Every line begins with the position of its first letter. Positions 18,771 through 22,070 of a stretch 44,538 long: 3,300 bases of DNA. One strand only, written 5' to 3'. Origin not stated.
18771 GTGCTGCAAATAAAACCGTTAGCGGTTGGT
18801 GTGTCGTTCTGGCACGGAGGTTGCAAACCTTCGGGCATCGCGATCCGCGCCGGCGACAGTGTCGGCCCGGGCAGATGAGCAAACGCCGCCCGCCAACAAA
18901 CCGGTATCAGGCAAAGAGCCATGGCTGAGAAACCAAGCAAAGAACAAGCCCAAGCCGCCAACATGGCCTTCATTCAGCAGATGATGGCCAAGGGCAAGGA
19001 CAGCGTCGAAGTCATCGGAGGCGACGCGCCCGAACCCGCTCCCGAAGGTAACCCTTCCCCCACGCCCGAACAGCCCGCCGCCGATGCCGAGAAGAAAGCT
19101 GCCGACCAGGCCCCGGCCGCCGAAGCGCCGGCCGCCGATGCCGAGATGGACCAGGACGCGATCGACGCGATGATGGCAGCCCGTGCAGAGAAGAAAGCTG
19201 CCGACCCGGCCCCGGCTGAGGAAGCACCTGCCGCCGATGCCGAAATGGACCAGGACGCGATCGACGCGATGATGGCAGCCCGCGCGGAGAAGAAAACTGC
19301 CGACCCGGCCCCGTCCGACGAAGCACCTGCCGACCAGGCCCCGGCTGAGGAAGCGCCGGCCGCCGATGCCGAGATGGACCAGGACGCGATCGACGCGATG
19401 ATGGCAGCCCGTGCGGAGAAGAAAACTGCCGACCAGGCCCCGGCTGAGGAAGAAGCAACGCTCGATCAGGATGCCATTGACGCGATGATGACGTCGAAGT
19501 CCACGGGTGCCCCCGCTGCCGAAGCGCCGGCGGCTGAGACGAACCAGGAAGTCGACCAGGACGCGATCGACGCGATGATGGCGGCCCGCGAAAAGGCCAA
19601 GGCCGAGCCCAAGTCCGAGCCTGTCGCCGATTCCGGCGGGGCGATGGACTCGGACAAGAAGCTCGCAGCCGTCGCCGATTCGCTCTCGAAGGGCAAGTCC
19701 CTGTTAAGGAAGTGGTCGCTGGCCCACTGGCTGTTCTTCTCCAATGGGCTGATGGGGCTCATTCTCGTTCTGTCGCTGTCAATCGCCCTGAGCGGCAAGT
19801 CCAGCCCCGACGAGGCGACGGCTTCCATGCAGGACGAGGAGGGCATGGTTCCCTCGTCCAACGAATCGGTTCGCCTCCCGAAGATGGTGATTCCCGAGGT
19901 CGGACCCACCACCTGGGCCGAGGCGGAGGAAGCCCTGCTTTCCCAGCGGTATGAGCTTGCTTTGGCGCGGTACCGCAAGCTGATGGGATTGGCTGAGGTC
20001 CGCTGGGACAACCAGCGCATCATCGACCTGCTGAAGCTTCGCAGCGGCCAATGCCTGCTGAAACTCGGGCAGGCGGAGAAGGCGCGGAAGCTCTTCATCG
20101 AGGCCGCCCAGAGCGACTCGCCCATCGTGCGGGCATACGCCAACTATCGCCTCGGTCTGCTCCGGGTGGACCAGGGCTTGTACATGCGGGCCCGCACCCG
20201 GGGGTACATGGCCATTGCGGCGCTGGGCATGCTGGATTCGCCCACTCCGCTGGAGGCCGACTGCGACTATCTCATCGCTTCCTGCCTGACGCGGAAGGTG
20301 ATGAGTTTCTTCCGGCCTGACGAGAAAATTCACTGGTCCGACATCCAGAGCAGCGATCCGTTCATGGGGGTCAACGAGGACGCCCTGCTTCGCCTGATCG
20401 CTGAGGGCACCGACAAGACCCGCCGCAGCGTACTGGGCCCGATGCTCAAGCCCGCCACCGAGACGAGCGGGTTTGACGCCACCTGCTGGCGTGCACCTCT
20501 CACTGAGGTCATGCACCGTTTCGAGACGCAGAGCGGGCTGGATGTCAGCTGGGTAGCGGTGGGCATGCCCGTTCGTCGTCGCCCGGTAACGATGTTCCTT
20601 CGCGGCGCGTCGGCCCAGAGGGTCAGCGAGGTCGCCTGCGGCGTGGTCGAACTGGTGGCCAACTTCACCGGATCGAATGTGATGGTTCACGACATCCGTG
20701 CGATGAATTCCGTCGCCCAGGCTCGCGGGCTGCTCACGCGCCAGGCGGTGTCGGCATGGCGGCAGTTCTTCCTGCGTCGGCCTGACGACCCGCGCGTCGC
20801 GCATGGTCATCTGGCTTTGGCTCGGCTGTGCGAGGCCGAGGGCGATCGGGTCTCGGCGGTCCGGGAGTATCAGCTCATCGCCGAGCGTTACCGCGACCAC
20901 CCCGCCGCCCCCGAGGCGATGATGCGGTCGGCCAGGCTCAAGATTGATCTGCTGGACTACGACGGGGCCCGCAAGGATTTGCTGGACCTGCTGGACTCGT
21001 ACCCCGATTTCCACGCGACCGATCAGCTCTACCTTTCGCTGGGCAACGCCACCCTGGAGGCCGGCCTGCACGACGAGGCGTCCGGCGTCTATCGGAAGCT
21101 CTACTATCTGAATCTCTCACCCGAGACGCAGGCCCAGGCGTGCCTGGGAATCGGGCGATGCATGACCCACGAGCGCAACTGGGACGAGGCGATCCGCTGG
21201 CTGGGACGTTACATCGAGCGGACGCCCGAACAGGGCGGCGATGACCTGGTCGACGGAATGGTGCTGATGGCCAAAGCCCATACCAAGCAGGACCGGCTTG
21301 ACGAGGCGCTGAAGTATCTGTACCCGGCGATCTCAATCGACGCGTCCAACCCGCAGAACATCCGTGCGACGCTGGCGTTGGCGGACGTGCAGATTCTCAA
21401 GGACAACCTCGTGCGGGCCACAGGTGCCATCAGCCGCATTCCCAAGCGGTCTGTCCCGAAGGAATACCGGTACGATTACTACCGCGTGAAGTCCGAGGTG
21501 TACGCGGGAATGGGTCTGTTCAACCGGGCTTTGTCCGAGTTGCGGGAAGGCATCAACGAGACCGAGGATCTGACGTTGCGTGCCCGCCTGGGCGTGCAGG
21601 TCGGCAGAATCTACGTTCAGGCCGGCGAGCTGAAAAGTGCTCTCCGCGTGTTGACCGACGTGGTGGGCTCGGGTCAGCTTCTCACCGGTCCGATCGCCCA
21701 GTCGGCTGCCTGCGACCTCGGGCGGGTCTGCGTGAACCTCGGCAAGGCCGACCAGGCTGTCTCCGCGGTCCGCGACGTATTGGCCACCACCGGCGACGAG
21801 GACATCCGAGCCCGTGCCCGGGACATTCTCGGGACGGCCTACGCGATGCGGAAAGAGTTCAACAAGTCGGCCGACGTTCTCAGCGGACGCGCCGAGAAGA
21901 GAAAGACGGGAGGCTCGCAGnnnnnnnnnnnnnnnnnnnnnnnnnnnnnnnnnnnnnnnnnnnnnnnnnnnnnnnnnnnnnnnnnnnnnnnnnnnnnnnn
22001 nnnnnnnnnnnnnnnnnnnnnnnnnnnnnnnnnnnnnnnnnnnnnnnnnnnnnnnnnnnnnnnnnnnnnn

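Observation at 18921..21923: Operon-leading 1000-aa bitopic protein carrying five tandem FliM-N-terminus-like '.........' peptides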

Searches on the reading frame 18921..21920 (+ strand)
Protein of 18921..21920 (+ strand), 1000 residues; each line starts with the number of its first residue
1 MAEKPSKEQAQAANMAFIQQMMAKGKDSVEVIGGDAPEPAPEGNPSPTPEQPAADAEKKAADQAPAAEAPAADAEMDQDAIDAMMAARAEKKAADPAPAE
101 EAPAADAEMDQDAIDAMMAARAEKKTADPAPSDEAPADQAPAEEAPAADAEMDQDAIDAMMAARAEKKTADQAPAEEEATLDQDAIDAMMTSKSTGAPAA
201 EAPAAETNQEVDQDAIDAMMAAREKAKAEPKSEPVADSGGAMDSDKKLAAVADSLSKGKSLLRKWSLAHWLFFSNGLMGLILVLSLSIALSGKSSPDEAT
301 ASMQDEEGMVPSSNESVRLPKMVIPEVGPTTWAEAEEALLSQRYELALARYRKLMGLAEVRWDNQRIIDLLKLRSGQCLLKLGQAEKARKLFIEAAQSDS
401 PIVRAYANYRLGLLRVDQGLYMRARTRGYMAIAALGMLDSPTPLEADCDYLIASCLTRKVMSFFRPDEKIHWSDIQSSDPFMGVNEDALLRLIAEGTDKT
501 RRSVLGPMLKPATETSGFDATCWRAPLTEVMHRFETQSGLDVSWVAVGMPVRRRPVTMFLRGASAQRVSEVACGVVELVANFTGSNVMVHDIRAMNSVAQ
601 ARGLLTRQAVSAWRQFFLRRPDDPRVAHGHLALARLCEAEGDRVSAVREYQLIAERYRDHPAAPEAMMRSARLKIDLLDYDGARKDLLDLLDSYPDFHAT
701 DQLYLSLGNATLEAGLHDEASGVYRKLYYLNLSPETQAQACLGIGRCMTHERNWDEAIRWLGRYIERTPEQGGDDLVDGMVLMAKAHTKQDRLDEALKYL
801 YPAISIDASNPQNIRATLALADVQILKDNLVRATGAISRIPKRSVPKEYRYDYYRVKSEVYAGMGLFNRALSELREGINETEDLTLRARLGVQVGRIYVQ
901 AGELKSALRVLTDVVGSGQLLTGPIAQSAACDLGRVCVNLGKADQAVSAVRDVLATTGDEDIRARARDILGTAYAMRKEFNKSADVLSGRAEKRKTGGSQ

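Call 5: search_protein_families(library=pfam, max_evalue=0.01, proteins=[window:18921-21920:+])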
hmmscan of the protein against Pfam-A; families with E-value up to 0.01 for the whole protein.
window:18921-21920:+ (1000 aa): 11 families
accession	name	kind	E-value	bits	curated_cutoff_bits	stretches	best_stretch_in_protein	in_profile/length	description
PF14559.12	TPR_19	-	1.6e-08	35.2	25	1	789-843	3-54/68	Tetratricopeptide repeat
PF13428.12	TPR_14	-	2e-08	34.5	23.5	0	629-672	3-43/44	Tetratricopeptide repeat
PF13424.12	TPR_12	-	4.6e-07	30.4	30.1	0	743-804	8-72/77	Tetratricopeptide repeat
PF13176.12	TPR_7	-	1.1e-06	28.7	27.9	0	740-770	1-33/36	Tetratricopeptide repeat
PF13181.12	TPR_8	-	2.5e-06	27.6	25.7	0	780-810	4-34/34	Tetratricopeptide repeat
PF12895.13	ANAPC3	-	1.2e-05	25.9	27.2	0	716-800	4-79/82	Anaphase-promoting complex, cyclosome, subunit 3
PF07719.23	TPR_2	-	2.8e-05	24.3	27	0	376-397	8-29/34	Tetratricopeptide repeat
PF25058.1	ARM_TT21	-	6.4e-05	23.4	27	0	780-843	60-123/155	Tetratricopeptide repeat protein 21 ARM repeat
PF13174.12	TPR_6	-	0.00024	22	26.3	0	665-696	1-32/33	Tetratricopeptide repeat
PF10602.15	RPN7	-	0.00092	19.4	29.6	0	888-987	36-136/174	26S proteasome subunit RPN7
PF01535.26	PPR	-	0.0061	17.2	25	0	378-394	9-25/31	PPR repeat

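Call 7: find_homologous_proteins(query=window:18921-21920:+, max_evalue=0.001)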
Query window:18921-21920:+ (1000 aa): 9 proteins with E <= 0.001 among 8000 candidates.
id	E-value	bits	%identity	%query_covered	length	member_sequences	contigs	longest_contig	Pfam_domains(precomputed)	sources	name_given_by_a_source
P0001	0.0e+0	2184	100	100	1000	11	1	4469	PF14559.13,PF13424.13,PF13176.13,PF13428.13,PF13181.13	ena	-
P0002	0.0e+0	1337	63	93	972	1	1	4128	PF14559.13,PF12895.14,PF13424.13,PF13176.13,PF13432.13,PF13428.13,PF07719.24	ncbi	ncbi:MAG: hypothetical protein ACLFV7_14150, partial [Phycisphaerae bacterium]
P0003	0.0e+0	1120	89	56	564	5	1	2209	PF14559.13,PF09976.16,PF12895.14,PF13424.13,PF13176.13,PF13432.13,PF13428.13,PF13181.13,PF07719.24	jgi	jgi:lipopolysaccharide biosynthesis regulator YciM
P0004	0.0e+0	1028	51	100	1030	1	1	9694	PF14559.13,PF00515.35,PF12895.14,PF13424.13,PF28559.1,PF13176.13,PF21033.5,PF13432.13,PF13428.13,PF07719.24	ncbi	-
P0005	2.3e-262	891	48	99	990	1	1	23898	PF14559.13,PF12895.14,PF13424.13,PF13432.13,PF13428.13,PF07719.24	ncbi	-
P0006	6.6e-169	582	37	93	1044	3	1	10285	PF14559.13,PF25058.2,PF12895.14,PF13424.13,PF13432.13,PF13428.13,PF13174.13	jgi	jgi:tetratricopeptide (TPR) repeat protein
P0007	1.9e-120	422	32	94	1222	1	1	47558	PF14559.13,PF09976.16,PF13424.13,PF28559.1,PF13174.13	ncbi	-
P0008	2.3e-102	362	30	94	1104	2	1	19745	PF14559.13,PF25058.2,PF13181.13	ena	-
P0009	1.8e-6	45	32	16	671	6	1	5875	PF17963.8,PF17892.8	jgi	jgi:hypothetical protein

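Call 18: find_related_loci(query=A1, collection=genome_contigs, flank=10000)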
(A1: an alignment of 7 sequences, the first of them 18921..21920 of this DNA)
Query A1 (1000 aa) in genome_contigs; peptide patterns used: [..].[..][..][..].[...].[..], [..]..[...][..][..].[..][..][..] (x = any residue, [..] = any of these).
341 stretches matched a pattern; 12 encode a relative of the query (tblastn E <= 1e-3); 12 distinct loci.
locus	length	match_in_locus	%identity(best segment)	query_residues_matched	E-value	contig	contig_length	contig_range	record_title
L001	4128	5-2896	63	68-991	0e+0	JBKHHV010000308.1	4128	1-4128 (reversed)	MAG: Phycisphaerae bacterium isolate D1M07_5 NODE_22706_length_4128_cov_3.493248, whole genome shotgun sequence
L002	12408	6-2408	51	73-1000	0e+0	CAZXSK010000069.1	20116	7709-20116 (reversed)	MAG TPA_asm: uncultured Planctomycetaceae bacterium isolate binchicken_co15_134 genome assembly, contig: NODE_1422_lengt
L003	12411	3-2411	96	198-1000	0e+0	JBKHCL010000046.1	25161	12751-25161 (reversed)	MAG: Phycisphaerae bacterium isolate D1M02_5 NODE_435_length_25161_cov_12.418904, whole genome shotgun sequence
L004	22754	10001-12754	93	1-1000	0e+0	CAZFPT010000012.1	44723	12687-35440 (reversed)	MAG TPA_asm: uncultured Planctomycetaceae bacterium isolate SRP332253_co1_280 genome assembly, contig: NODE_972_length_4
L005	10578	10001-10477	78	1-228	2e-47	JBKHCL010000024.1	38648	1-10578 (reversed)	MAG: Phycisphaerae bacterium isolate D1M02_5 NODE_162_length_38648_cov_11.991579, whole genome shotgun sequence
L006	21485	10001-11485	35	31-243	4e-14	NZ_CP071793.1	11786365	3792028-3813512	Sulfidibacter corallicola strain M133 chromosome, complete genome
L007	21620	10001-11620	36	36-243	3e-12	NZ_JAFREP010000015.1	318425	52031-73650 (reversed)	Acanthopleuribacter pedis strain KCTC 12899 Scaffold13_1, whole genome shotgun sequence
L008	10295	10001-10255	53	2-82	8e-8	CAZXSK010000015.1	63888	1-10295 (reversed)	MAG TPA_asm: uncultured Planctomycetaceae bacterium isolate binchicken_co15_134 genome assembly, contig: NODE_102_length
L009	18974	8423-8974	33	30-239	7e-8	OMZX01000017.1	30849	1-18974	uncultured Clostridiales bacterium isolate RUG117 genome assembly, contig: scaffold_1455, whole genome shotgun sequence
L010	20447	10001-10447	27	74-261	6e-7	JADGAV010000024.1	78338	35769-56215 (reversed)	MAG: SAR324 cluster bacterium isolate nPCRbin7 nPCR_bin7_NODE_29_length_78338_cov_63.815988, whole genome shotgun sequen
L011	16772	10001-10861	29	76-310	3e-5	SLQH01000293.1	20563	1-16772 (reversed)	MAG: Planctomycetota bacterium isolate CSSed165cm_524 CSSed16-5cm-6135, whole genome shotgun sequence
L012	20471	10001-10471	28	64-229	5e-5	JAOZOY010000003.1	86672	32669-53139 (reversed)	MAG: Deltaproteobacteria bacterium isolate GMC4.metabat2.118_sub GMC4_77_length_86672_cov_24.793759, whole genome shotgu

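Call 27: search_protein_families(library=pfam, max_evalue=0.01, proteins=[L006:9905-12604:+, L006:8386-9672:-, L006:6892-8307:-, L006:13749-17102:-, L011:9791-11623:+, L011:11623-13695:+, L011:13616-14632:+, L011:15018-16235:+, L011:8622-9281:-, L012:9881-11947:+])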
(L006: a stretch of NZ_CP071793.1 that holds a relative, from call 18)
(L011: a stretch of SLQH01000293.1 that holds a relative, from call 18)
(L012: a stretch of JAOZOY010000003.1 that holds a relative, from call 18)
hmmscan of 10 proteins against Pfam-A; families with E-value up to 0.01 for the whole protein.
L006:9905-12604:+ (900 aa): 0 families

L006:8386-9672:- (428 aa): 0 families

L006:6892-8307:- (471 aa): 0 families

L006:13749-17102:- (1117 aa): 5 families
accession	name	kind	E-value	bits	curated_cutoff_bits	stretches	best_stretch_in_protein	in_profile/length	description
PF07494.17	Reg_prop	-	5.6e-54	173.6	20.4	5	287-309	1-23/24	Two component regulator propeller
PF07495.19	Y_Y_Y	-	4.3e-17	62.2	26.6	1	717-775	6-64/65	Y_Y_Y domain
PF02518.31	HATPase_c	-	5e-06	27.4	26.4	1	1005-1109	4-109/111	Histidine kinase-, DNA gyrase B-, and HSP90-like ATPase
PF08450.18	SGL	-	4.5e-05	23.6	26.3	0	177-226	50-103/246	SMP-30/Gluconolactonase/LRE-like region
PF23748.1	Beta-prop_LRRK2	-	0.00011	21.8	26.9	0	458-479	274-295/359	LRRK2 beta propeller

L011:9791-11623:+ (611 aa): 0 families

L011:11623-13695:+ (691 aa): 8 families
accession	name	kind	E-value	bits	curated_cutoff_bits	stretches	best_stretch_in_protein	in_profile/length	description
PF13424.12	TPR_12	-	1.8e-06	28.5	30.1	0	622-685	5-71/77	Tetratricopeptide repeat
PF13428.12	TPR_14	-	2.3e-05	25.1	23.5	0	290-323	2-35/44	Tetratricopeptide repeat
PF09976.15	TPR_21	-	7.7e-05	23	25.5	1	579-689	73-176/193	Tetratricopeptide repeat-like domain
PF13432.12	TPR_16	-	8.4e-05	23.4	32.7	0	600-653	13-64/65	Tetratricopeptide repeat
PF14559.12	TPR_19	-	0.00022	21.9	25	0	616-653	23-58/68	Tetratricopeptide repeat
PF07660.19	STN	-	0.0017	18.6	28.4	1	158-204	6-50/52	Secretin and TonB N terminus short domain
PF00515.34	TPR_1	-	0.0083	16.4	27.8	0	665-683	7-25/34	Tetratricopeptide repeat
PF13176.12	TPR_7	-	0.0095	16.4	27.9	1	663-690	3-32/36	Tetratricopeptide repeat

L011:13616-14632:+ (339 aa): 0 families

L011:15018-16235:+ (406 aa): 6 families
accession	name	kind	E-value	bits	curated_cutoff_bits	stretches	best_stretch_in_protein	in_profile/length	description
PF02518.31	HATPase_c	-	6.1e-26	91.5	26.4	1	295-402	2-110/111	Histidine kinase-, DNA gyrase B-, and HSP90-like ATPase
PF00512.31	HisKA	-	3.4e-16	59.5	26.9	1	184-248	2-65/66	His Kinase A (phospho-acceptor) domain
PF00989.32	PAS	-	1.3e-09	38.5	22.6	1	65-164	5-112/113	PAS fold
PF08448.16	PAS_4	-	7.5e-09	36.2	23.1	1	67-169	1-109/110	PAS fold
PF13426.13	PAS_9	-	5.8e-07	30.2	27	1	73-167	3-103/103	PAS domain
PF13188.13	PAS_8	-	1.1e-06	28.7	21.8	1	66-117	6-54/65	PAS domain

L011:8622-9281:- (219 aa): 0 families

L012:9881-11947:+ (689 aa): 2 families
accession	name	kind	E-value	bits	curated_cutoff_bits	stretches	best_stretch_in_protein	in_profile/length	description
PF17963.7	Big_9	-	5.3e-15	56.5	23.6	1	350-436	1-89/89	Bacterial Ig domain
PF17892.7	Cadherin_5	-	9.7e-10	38.6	26.5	2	371-434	29-94/98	Cadherin-like domain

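Call 28: predict_structure(alignment_id=A1)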
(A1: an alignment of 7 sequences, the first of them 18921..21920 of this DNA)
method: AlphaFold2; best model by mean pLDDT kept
length: 1000 residues; sequences in the alignment: 7
mean_pLDDT: 70.9   pTM: 0.54
mean pLDDT of the five models: 70.9, 68.8, 67.7, 65.7, 65.6
residues with pLDDT >= 90: 312; 70-90: 322; 50-70: 79; < 50: 287
segments of 3 or more residues with pLDDT < 50: 1-6, 17-69, 71-79, 89-97, 99-102, 104-145, 147-229, 231-265, 291-320, 991-1000
pLDDT, mean of each block of 10 residues (from residue 1): 45 51 37 31 35 34 36 39 48 39 34 42 34 31 35 42 38 32 39 31 30 31 34 31 27 30 47 59 58 36 33 38 72 88 90 79 79 92 89 92 94 89 94 89 88 91 69 65 83 81 73 84 90 91 89 90 91 93 90 86 91 90 86 89 91 88 88 90 91 83 90 91 92 85 94 93 84 85 93 92 88 92 92 89 86 92 91 91 87 91 90 83 82 91 87 76 87 88 77 41
secondary structure, 60 per line:
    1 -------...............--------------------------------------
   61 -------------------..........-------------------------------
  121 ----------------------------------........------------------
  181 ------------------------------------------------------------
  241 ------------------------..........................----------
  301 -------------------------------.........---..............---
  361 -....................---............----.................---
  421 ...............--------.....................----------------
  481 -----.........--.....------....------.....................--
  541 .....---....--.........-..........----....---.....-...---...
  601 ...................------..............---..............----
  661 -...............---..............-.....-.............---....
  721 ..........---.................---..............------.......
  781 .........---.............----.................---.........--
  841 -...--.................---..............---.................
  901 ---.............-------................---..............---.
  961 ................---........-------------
elements in order (helices of 4 or more, strands of 3 or more residues): H8-22 H80-89 H155-162 H265-290 H332-340 H344-357 H362-381 H385-396 H401-417 H421-435 H444-464 H486-494 H497-501 E508-511 E518-526 H527-538 E541-545 H549-552 E555-563 H565-574 E579-582 E586-590 H598-619 H626-639 H643-656 H662-676 H680-693 H695-699 H701-713 H717-730 H734-750 H754-767 H774-789 H793-805 H810-826 H830-838 H847-863 H867-880 H884-900 H904-916 H924-939 H943-956 H960-976 H980-987

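Call 31: fold_search(model_id=the predicted structure, library=pdb)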
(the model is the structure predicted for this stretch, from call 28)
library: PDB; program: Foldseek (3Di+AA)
matches with E <= 10: 1796; with E <= 0.001: 376
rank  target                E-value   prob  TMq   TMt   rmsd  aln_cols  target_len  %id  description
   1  5dse_C                8.9e-12  1.00  0.30  0.39  13.5       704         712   14  Crystal Structure of the TTC7B/Hyccin Complex (released 2015-12-02)
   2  9rtt_Q                5.8e-10  1.00  0.24  0.26  21.6       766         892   14  Activated Elongation Complex with IWS1 and ELOF1 (released 2025-09-03)
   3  9hvq_Q                3.0e-09  1.00  0.24  0.27  18.0       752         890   12  Structure of the transcribing Pol II-DSIF-PAF-SPT6-RECQL5 complex (released 2025-07-16)
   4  6bq1_B                4.4e-09  1.00  0.30  0.38  14.7       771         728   14  Human PI4KIIIa lipid kinase complex (released 2017-12-13)
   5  8bbe_D                7.0e-09  1.00  0.20  0.28  14.8       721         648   13  Structure of the IFT-A complex; IFT-A2 module (released 2022-12-21)
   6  9g8r_B                8.5e-09  1.00  0.23  0.21  21.9       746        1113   11  human SKI7-SKI238 complex in the open state (released 2024-10-16)
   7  5dse_A                8.8e-09  1.00  0.29  0.47  12.8       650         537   13  Crystal Structure of the TTC7B/Hyccin Complex (released 2015-12-02)
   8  1w3b_A                1.1e-08  1.00  0.28  0.64   7.4       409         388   15  The superhelical TPR domain of O-linked GlcNAc transferase reveals structural similarities to importin alpha. (released 2004-09-09)
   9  7y4i_A                1.2e-08  1.00  0.31  0.36  12.4       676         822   13  Crystal structure of SPINDLY in complex with GDP (released 2022-12-07)
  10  7qdr_B                1.2e-08  1.00  0.23  0.20  22.2       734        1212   10  Apo human SKI complex in the closed state (released 2022-02-02)
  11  9bax_D                1.3e-08  1.00  0.29  0.45  14.9       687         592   14  PI4KA complex bound to C-terminus of EFR3A (released 2024-11-27)
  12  8fgw_D                1.4e-08  1.00  0.20  0.17  18.3       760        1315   14  Human IFT-A complex structures provide molecular insights into ciliary transport (released 2023-02-22)
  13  6gmh_Q                1.6e-08  1.00  0.25  0.27  14.9       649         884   13  Structure of activated transcription complex Pol II-DSIF-PAF-SPT6 (released 2018-08-22)
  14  8chy                  1.9e-08  1.00  0.21  0.62   6.2       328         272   20  Crystal structure of an 8-repeat consensus TPR superhelix with Zinc. (released 2024-02-21)
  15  7qds_B                1.9e-08  1.00  0.23  0.23  22.2       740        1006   12  Apo human SKI complex in the open state (released 2022-02-02)
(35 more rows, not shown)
